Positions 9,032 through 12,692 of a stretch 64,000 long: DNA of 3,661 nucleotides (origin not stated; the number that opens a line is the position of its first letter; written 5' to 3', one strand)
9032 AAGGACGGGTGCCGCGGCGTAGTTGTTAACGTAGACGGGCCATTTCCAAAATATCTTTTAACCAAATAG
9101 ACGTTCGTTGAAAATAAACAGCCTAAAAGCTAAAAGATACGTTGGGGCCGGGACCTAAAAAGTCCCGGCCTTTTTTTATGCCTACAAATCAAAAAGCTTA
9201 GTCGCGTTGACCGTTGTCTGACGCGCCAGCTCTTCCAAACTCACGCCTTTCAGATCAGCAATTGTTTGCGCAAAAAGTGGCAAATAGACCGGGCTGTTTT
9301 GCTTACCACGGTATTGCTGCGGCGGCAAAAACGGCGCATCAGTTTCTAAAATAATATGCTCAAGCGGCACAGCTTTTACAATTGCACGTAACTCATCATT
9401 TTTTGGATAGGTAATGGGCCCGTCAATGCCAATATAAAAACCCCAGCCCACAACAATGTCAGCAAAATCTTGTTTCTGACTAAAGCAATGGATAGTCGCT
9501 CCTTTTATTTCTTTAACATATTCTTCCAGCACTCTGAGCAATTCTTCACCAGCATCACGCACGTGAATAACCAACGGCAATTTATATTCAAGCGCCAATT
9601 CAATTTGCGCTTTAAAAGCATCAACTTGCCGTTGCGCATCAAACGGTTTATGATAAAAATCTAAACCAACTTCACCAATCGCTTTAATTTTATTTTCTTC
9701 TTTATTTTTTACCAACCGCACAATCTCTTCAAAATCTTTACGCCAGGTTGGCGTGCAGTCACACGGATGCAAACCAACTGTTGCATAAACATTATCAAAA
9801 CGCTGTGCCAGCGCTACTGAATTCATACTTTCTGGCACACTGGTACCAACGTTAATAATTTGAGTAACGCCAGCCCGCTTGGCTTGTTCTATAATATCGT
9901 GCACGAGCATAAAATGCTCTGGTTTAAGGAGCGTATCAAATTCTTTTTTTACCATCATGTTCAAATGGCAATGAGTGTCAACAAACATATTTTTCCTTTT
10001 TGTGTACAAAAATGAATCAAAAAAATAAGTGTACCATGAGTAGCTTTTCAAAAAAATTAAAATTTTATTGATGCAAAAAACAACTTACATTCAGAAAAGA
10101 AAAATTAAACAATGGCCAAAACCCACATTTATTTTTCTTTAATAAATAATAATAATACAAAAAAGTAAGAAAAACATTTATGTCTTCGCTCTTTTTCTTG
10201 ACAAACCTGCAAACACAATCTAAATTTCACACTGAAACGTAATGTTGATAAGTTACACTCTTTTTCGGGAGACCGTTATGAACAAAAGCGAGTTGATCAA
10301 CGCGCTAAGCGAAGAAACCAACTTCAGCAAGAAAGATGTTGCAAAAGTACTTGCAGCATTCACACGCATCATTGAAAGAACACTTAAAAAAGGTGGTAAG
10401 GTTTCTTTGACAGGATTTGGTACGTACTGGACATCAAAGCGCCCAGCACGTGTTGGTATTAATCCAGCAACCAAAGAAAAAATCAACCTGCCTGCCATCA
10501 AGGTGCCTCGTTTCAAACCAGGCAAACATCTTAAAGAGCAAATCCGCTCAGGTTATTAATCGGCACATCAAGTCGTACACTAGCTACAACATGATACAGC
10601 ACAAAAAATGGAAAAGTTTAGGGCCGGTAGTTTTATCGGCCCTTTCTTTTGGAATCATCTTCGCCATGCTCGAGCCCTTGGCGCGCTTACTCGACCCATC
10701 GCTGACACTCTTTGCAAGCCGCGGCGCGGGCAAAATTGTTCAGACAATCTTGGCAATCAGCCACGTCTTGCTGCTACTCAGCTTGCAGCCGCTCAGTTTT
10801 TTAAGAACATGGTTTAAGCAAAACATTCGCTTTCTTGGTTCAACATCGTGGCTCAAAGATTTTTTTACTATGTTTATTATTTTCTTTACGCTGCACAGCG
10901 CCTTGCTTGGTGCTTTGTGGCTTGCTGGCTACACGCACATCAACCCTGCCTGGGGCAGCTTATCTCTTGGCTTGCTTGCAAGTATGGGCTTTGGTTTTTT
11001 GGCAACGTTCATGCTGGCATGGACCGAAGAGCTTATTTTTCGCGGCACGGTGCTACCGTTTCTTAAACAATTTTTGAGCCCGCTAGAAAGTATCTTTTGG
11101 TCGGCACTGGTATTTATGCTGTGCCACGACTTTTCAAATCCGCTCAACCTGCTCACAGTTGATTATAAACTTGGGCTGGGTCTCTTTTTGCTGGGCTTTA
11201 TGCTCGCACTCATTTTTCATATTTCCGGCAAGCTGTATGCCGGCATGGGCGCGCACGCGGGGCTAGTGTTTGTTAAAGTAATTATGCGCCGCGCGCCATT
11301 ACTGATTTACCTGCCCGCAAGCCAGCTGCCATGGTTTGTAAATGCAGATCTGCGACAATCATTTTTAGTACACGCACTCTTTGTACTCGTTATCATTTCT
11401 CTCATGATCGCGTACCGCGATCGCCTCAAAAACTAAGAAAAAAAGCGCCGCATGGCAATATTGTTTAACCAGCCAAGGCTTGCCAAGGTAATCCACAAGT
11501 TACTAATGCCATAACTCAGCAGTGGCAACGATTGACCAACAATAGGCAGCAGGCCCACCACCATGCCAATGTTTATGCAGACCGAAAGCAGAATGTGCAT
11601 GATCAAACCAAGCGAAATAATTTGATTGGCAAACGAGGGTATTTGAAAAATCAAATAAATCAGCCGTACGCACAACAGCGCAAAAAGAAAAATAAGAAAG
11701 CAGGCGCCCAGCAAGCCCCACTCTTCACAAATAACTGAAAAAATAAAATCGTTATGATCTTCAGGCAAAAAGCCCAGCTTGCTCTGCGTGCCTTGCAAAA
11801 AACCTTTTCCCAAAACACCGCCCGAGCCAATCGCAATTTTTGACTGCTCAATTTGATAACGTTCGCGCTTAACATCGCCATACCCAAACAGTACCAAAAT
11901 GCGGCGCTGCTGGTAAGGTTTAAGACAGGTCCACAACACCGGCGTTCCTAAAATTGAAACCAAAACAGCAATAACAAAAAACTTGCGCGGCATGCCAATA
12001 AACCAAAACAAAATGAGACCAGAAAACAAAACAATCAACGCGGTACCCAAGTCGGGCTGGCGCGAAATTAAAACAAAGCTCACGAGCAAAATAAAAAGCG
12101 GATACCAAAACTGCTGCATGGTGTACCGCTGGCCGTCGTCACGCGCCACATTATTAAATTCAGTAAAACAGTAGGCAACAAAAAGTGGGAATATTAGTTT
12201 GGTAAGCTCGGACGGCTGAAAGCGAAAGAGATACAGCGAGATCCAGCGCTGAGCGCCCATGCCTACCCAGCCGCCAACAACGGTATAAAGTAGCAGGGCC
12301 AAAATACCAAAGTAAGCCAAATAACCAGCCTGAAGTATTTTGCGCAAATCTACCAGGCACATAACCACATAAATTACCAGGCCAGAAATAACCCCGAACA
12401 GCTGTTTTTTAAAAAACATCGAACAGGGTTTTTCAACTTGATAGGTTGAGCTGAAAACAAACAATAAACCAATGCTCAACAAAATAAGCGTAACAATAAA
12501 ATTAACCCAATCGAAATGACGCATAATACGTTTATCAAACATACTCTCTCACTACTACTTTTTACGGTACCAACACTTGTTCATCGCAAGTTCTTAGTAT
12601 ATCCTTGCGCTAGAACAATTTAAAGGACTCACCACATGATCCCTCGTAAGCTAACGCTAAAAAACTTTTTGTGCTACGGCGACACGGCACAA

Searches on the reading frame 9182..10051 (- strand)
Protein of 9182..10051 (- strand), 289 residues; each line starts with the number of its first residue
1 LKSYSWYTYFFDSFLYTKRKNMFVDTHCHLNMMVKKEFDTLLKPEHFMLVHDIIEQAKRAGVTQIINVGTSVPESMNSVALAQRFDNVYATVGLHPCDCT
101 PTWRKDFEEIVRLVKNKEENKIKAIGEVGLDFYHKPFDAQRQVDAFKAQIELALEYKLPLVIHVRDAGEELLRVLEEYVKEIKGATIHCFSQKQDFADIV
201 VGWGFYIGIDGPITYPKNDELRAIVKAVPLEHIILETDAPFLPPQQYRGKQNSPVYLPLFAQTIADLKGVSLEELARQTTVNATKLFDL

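Call 73: search_protein_families(library=pfam, proteins=[window:9182-10051:-], max_evalue=0.0001)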
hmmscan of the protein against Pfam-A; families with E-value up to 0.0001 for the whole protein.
window:9182-10051:- (289 aa): 2 families
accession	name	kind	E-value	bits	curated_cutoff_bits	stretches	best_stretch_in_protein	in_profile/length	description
PF01026.27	TatD_DNase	-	2.8e-72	243.6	27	1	24-287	1-252/253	TatD related DNase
PF01979.26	Amidohydro_1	-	2.4e-06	27.5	25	1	23-190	6-181/345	Amidohydrolase family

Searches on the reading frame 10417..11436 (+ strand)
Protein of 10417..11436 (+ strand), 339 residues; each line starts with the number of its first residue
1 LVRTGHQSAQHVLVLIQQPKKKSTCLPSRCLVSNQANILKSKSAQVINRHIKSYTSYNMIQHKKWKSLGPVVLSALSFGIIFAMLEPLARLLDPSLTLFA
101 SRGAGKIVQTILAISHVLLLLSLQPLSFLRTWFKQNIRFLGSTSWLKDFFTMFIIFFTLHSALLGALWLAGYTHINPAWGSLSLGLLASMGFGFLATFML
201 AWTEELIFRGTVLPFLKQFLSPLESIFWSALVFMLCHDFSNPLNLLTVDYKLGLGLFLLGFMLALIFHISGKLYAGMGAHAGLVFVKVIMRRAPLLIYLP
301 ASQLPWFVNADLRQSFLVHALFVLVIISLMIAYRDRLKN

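Call 73: search_protein_families(library=pfam, proteins=[window:10417-11436:+], max_evalue=0.0001)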
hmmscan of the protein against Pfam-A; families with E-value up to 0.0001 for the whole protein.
window:10417-11436:+ (339 aa): 1 family
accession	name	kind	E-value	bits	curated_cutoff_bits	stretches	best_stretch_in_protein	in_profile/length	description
PF02517.21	Rce1-like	-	4.2e-12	46.6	22.4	1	191-283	6-90/93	Type II CAAX prenyl endopeptidase Rce1-like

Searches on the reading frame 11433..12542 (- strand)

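Call 73: search_protein_families(library=pfam, proteins=[window:11433-12542:-], max_evalue=0.0001)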
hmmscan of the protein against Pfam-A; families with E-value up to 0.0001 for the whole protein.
window:11433-12542:- (369 aa): 1 family
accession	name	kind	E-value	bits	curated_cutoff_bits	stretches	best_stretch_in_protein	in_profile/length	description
PF01098.24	FTSW_RODA_SPOVE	-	5e-79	266.3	26.4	1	15-365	5-353/356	Cell cycle protein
